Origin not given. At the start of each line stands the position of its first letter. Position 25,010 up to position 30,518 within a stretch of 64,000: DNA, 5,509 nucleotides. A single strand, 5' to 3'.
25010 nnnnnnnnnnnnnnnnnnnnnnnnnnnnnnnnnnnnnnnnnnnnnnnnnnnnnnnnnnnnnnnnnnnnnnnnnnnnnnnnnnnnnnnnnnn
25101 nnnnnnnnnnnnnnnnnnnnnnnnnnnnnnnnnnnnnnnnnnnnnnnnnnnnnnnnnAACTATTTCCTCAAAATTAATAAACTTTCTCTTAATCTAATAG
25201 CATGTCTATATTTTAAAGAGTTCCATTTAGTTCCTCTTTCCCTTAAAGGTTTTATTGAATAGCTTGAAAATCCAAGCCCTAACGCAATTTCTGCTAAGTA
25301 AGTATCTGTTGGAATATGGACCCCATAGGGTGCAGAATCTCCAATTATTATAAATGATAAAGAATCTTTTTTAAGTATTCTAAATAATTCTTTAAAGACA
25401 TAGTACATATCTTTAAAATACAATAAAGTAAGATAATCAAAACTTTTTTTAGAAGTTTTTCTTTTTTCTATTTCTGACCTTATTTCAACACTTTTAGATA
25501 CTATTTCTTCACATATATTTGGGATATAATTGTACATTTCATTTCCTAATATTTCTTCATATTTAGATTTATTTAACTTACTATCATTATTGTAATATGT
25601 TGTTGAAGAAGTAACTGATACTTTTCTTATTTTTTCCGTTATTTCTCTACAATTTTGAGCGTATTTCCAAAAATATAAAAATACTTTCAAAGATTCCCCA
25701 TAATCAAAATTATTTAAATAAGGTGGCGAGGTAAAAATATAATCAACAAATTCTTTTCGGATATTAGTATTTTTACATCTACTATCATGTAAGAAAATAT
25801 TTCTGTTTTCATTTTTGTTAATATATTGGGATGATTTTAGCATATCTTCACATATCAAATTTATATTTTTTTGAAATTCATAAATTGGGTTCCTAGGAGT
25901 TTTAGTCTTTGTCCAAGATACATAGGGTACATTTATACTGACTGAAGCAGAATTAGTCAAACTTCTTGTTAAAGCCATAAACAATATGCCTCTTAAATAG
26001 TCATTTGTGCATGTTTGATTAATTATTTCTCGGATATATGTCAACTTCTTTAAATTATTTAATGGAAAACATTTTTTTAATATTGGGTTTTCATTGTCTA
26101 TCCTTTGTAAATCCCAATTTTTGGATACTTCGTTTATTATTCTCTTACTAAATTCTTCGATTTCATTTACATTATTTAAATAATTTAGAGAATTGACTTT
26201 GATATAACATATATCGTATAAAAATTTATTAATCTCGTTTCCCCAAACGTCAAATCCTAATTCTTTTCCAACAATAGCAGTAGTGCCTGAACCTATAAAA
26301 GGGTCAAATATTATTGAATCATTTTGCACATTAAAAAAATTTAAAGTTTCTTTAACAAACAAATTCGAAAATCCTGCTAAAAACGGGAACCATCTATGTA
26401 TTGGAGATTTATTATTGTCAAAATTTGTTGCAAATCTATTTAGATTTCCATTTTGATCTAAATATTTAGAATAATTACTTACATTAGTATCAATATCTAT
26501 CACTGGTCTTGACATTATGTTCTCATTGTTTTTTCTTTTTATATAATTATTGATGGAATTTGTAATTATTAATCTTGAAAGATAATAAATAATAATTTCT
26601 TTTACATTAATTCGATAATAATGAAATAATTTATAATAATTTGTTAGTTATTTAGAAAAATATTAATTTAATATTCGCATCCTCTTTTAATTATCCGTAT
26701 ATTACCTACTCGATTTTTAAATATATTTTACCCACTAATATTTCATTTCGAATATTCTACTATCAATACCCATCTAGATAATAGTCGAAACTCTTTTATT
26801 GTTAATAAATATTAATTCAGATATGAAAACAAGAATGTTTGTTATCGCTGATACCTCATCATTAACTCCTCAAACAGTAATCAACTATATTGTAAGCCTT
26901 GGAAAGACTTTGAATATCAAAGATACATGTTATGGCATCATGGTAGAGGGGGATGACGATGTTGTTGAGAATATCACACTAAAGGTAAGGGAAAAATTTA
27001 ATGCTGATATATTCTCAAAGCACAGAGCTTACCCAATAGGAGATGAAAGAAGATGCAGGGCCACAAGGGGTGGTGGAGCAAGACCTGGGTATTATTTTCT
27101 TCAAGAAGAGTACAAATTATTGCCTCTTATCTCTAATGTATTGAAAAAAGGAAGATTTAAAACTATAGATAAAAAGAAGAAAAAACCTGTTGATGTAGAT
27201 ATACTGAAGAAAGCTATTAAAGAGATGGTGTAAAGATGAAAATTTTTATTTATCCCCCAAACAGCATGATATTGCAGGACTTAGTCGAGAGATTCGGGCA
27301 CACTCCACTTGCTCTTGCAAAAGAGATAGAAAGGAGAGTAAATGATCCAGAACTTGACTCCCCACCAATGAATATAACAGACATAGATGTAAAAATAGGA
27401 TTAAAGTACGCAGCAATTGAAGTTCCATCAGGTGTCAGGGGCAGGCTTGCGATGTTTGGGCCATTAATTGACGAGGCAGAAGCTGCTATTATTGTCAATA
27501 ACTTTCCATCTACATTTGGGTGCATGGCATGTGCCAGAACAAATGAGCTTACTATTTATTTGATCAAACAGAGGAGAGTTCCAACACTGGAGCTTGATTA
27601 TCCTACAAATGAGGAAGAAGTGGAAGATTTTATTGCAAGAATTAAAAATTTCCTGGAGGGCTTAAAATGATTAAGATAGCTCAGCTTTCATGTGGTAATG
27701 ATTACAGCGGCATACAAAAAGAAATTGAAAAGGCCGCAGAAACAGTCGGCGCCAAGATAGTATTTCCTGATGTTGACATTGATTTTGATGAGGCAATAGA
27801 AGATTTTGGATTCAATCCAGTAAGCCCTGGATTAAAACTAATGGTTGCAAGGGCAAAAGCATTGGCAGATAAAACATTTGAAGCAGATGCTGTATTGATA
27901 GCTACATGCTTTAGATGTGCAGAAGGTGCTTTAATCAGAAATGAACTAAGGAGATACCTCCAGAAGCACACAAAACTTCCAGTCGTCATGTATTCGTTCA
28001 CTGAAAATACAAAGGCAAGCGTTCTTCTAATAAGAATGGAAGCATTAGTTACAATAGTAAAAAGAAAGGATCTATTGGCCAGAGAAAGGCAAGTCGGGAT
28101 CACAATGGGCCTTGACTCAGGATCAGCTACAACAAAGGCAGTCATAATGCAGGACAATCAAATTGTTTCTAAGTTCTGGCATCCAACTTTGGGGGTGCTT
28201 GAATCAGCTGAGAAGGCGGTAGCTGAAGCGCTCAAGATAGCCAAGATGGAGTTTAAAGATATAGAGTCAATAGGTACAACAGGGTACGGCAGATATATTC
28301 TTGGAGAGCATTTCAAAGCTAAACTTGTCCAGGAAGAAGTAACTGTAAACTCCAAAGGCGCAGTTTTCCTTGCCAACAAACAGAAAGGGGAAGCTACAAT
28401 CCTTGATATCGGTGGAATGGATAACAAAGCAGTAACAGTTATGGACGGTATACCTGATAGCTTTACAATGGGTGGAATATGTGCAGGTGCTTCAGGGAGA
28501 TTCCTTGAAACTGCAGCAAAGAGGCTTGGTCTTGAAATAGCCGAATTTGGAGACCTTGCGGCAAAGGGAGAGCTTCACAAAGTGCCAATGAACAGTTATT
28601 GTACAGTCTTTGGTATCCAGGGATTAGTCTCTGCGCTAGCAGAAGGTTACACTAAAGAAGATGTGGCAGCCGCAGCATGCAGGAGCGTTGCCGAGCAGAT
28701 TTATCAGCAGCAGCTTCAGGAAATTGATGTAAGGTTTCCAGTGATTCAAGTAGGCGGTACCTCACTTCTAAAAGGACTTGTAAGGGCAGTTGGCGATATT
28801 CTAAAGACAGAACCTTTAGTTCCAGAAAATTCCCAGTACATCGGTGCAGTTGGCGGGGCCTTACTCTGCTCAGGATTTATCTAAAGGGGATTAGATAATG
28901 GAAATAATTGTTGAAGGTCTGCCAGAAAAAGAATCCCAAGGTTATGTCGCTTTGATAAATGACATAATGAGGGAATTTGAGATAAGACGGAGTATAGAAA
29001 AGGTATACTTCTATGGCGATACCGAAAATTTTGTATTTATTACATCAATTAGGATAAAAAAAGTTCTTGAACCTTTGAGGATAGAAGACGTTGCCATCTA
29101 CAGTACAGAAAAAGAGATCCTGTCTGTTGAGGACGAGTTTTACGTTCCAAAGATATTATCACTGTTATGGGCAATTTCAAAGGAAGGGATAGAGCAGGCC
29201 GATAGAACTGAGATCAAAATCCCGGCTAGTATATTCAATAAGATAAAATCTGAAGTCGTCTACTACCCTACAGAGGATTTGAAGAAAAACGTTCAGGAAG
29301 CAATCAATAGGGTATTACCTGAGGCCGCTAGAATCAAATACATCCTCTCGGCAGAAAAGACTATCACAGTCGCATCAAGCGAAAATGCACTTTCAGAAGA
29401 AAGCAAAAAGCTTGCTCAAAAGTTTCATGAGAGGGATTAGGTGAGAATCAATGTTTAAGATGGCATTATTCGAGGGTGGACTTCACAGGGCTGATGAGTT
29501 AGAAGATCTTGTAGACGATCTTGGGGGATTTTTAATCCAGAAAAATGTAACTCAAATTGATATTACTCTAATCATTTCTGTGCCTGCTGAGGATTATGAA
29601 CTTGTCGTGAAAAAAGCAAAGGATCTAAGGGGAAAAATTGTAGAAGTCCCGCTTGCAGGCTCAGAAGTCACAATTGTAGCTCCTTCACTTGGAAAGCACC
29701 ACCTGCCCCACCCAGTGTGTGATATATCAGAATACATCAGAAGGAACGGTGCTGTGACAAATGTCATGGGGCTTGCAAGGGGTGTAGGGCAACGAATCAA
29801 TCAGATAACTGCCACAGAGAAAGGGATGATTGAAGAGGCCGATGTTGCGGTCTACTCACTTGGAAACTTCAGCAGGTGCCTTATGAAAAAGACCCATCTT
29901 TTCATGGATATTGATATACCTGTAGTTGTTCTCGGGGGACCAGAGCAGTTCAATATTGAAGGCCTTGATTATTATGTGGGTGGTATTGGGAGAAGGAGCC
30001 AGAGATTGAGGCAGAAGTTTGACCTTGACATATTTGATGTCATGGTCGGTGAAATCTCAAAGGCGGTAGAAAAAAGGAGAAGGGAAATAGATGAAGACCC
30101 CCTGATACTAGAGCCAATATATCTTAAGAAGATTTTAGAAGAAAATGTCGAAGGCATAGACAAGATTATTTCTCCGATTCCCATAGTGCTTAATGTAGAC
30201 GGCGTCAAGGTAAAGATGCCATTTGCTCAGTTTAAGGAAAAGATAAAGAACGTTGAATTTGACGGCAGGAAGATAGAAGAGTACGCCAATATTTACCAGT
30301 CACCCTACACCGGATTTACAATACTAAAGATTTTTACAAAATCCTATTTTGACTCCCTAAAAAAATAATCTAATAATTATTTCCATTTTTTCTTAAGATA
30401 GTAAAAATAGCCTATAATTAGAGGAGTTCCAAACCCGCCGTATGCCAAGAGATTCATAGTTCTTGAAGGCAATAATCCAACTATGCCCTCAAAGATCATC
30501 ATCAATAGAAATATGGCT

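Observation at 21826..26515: Four-gene MTase / orphan / AAA+ ATPase / PIN-nuclease operon: candidate undescribed methylation-linked defence system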

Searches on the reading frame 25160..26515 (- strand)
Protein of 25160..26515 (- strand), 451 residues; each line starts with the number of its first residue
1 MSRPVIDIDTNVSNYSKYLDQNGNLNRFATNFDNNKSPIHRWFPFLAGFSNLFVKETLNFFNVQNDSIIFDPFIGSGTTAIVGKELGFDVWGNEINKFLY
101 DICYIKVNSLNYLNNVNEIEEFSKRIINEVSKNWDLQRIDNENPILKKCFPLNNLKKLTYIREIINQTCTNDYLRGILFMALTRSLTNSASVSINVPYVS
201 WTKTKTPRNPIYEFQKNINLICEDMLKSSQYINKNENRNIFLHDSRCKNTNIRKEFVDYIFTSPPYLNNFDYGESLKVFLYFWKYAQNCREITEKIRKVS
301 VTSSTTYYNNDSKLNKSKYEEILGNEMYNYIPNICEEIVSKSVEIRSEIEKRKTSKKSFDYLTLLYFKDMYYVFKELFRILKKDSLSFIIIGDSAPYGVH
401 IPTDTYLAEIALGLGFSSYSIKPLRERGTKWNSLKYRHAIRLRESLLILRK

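Call 3: search_protein_families(library=pfam, proteins=[window:25160-26515:-], max_evalue=1)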
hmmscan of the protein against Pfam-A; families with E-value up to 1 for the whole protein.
window:25160-26515:- (451 aa): 2 families
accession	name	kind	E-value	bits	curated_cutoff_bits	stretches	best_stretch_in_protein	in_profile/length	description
PF01555.25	N6_N4_Mtase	-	4.3e-13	50.2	26.7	2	64-102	180-218/221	DNA methylase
PF01170.24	UPF0020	-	0.0012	19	22.3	1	60-91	23-54/197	RMKL-like, methyltransferase domain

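Call 4: search_protein_families(library=padloc, proteins=[window:25160-26515:-], max_evalue=1)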
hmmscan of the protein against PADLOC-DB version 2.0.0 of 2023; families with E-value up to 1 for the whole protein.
window:25160-26515:- (451 aa): 37 families (the best 25 are shown)
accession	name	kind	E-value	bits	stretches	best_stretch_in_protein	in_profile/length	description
PDLC03306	MTase_II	-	7.4e-43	145.1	1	27-440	18-413/422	Type II methyltransferase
PDLC03224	MTase_II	-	4.6e-39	132.6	1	14-451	41-480/481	Type II methyltransferase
PDLC03389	MTase_II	-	4.1e-24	83.1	1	21-421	38-421/445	Type II methyltransferase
PDLC03362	MTase_II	-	2.3e-18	64.3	1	27-417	31-401/438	Type II methyltransferase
PDLC03239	MTase_II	-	3.6e-18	63.5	2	40-300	66-336/442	Type II methyltransferase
PDLC03353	MTase_II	-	4.6e-18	63.7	2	49-107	193-250/260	Type II methyltransferase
PDLC03322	MTase_II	-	5.1e-18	63.2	1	33-416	30-400/446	Type II methyltransferase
PDLC03387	MTase_II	-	9.8e-13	45.9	3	64-109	232-277/289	Type II methyltransferase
PDLC03377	MTase_II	-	4.6e-12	43.3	1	26-451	87-503/504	Type II methyltransferase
PDLC03369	MTase_II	-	1.9e-11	41.4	1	38-266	113-360/532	Type II methyltransferase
PDLC03371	MTase_II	-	4.7e-11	40.7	2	64-105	209-250/260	Type II methyltransferase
PDLC03350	MTase_II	-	2.4e-10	38.3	2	47-109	236-297/312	Type II methyltransferase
PDLC03249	MTase_II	-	2.4e-10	37.9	2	45-165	122-242/541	Type II methyltransferase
PDLC03376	MTase_II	-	8.4e-10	36.9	2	231-304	100-170/249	Type II methyltransferase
PDLC03299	MTase_II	-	1.7e-08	32.4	2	64-140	214-286/296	Type II methyltransferase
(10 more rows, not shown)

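Call 5: search_protein_families(library=ncbifam, proteins=[window:25160-26515:-], max_evalue=1)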
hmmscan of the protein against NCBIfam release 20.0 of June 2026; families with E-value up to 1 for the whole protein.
window:25160-26515:- (451 aa): 4 families
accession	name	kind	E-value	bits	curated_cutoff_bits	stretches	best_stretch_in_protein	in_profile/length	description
NF008572.0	PRK11524.1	equivalog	1.2e-07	31.2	292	2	64-140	213-288/294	adenine-specific DNA-methyltransferase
NF050803.1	DnaMtaseCcrMCaul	equivalog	7.6e-05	21.8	830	1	64-128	204-268/350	adenine-specific DNA-methyltransferase CcrM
NF010253.0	PRK13699.1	subfamily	0.0081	15.9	244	0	64-90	162-188/226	DNA methyltransferase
TIGR01177.1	TIGR01177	hypoth_equivalog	0.049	12.9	316.55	1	57-97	174-214/330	TIGR01177 family methyltransferase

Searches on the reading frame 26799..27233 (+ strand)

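Call 71: search_protein_families(library=ncbifam, proteins=[window:26799-27233:+], max_evalue=0.00001)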
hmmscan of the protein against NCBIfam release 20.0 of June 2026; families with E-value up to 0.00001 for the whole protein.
window:26799-27233:+ (144 aa): 1 family
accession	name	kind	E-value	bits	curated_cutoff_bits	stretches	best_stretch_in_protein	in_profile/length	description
TIGR03272.1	methan_mark_6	hypoth_equivalog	2.9e-38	130.6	125.95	1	14-142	1-130/132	methanogenesis marker 6 protein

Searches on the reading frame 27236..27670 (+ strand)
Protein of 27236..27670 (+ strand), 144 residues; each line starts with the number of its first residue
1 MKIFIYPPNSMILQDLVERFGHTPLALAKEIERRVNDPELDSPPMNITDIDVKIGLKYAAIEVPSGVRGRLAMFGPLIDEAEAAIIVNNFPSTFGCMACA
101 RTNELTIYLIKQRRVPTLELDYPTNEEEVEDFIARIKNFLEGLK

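Call 71: search_protein_families(library=ncbifam, proteins=[window:27236-27670:+], max_evalue=0.00001)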
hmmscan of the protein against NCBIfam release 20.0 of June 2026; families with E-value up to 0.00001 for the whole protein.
window:27236-27670:+ (144 aa): 1 family
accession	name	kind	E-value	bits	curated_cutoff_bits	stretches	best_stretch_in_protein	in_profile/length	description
TIGR03271.1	methan_mark_5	hypoth_equivalog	2.6e-68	228.5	140.25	1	2-143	1-142/142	methanogenesis marker 5 protein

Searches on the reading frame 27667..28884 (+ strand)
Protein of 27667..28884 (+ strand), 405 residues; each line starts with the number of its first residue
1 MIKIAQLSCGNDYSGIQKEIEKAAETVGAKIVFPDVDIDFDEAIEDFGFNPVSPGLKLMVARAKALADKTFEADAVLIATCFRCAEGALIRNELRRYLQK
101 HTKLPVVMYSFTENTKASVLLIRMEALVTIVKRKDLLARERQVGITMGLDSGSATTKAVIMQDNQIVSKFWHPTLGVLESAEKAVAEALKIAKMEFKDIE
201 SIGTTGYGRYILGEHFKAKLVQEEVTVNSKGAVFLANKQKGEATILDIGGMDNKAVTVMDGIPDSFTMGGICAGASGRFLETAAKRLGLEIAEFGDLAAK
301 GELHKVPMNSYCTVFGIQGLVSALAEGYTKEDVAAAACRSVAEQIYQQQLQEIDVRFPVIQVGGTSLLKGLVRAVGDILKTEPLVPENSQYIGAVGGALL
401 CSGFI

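Call 70: find_encoding_contigs(protein=window:27667-28884:+, flank=10000, max_places=6)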
Protein window:27667-28884:+ (405 aa): 1 contig read that carries it; 1 place shown.
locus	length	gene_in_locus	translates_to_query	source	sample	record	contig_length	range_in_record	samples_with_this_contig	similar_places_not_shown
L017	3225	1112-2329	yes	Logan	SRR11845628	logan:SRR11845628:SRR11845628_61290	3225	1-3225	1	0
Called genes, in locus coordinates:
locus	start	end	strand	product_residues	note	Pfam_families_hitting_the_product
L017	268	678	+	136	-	PF09875:DUF2102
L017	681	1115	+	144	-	PF09885:DUF2112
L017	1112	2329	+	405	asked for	PF01869:BcrAD_BadFG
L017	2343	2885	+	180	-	PF09886:DUF2113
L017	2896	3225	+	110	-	?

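Call 71: search_protein_families(library=ncbifam, proteins=[window:27667-28884:+], max_evalue=0.00001)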
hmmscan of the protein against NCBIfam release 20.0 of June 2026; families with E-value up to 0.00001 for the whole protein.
window:27667-28884:+ (405 aa): 6 families
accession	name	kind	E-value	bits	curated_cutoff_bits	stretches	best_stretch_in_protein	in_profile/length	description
TIGR03286.1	methan_mark_15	hypoth_equivalog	2.6e-205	682.1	455.75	1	2-404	1-404/404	methanogenesis marker 15 protein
TIGR00241.1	CoA_E_activ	domain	1.4e-88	296.6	125.4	1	145-400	1-248/248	acyl-CoA dehydratase activase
TIGR03192.1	benz_CoA_bzdQ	equivalog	1.4e-23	83.8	380.2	1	145-401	33-286/293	benzoyl-CoA reductase, bzd-type, subunit Q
TIGR02259.1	benz_CoA_red_A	equivalog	1.5e-18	66.8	578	1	195-341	227-367/432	benzoyl-CoA reductase subunit A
TIGR02261.1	benz_CoA_red_D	equivalog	4.4e-14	52.3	312.85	1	177-399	40-260/262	benzoyl-CoA reductase subunit D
NF009842.0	PRK13317.1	equivalog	3e-08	33.4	234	0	145-241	3-93/277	type II pantothenate kinase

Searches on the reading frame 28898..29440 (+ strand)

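Call 71: search_protein_families(library=ncbifam, proteins=[window:28898-29440:+], max_evalue=0.00001)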
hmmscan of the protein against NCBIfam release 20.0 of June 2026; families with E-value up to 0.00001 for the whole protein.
window:28898-29440:+ (180 aa): 1 family
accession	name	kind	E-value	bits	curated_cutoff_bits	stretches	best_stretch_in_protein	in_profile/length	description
TIGR03291.1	methan_mark_17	hypoth_equivalog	8.1e-29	100.6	67.1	1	5-177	2-182/185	methanogenesis marker 17 protein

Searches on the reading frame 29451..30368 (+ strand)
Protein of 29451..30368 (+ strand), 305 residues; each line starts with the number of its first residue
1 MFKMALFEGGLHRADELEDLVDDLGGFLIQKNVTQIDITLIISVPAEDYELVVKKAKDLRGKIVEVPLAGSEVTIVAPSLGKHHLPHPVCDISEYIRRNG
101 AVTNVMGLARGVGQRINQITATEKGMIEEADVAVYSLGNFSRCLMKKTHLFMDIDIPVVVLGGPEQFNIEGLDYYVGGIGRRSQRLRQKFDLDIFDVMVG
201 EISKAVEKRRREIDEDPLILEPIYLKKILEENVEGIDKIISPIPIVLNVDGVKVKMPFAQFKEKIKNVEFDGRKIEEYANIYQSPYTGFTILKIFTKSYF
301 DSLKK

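Call 71: search_protein_families(library=ncbifam, proteins=[window:29451-30368:+], max_evalue=0.00001)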
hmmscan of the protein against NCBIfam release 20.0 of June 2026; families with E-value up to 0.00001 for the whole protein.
window:29451-30368:+ (305 aa): 2 families
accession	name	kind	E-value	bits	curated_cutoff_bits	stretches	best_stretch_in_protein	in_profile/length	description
TIGR03274.1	methan_mark_7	hypoth_equivalog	1.8e-107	358.8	349.15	1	3-298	2-300/302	methanogenesis marker 7 protein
TIGR03264.1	met_CoM_red_C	equivalog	2.9e-08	33.4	213.5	1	70-162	32-135/194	methyl-coenzyme M reductase I operon protein C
